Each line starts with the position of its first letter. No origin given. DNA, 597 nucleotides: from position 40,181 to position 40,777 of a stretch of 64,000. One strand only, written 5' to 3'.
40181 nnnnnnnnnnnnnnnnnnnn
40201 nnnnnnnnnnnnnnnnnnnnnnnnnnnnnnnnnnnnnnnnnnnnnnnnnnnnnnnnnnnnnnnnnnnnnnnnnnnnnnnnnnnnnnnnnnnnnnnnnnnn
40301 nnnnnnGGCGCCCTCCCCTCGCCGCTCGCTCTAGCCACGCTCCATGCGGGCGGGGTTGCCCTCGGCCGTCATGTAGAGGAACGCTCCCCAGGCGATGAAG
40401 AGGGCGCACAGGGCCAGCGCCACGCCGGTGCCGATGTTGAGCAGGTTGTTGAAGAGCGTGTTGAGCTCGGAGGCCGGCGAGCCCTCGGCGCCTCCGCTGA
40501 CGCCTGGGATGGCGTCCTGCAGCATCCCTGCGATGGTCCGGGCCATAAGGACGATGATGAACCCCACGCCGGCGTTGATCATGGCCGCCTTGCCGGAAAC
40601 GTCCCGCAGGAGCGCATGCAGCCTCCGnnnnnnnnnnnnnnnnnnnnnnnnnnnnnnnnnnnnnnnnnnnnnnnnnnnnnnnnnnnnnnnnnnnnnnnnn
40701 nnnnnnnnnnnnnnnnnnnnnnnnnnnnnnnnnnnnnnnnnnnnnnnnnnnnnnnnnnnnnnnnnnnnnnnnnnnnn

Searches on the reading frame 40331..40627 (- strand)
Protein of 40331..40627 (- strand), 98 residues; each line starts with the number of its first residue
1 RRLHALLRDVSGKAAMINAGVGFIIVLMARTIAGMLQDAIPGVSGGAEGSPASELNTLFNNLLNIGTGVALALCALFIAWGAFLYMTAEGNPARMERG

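Call 40: search_protein_families(library=pfam, proteins=[window:40331-40627:-], max_evalue=0.1)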
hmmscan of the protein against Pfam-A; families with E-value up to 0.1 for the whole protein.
window:40331-40627:- (98 aa): 2 families
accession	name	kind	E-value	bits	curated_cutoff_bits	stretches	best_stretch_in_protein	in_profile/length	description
PF18895.5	T4SS_pilin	-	1.2e-09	38.5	26.6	2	53-97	3-46/71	Type IV secretion system pilin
PF04956.18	TrbC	-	0.0046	17.6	27.9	0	50-89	33-72/98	TrbC/VIRB2 pilin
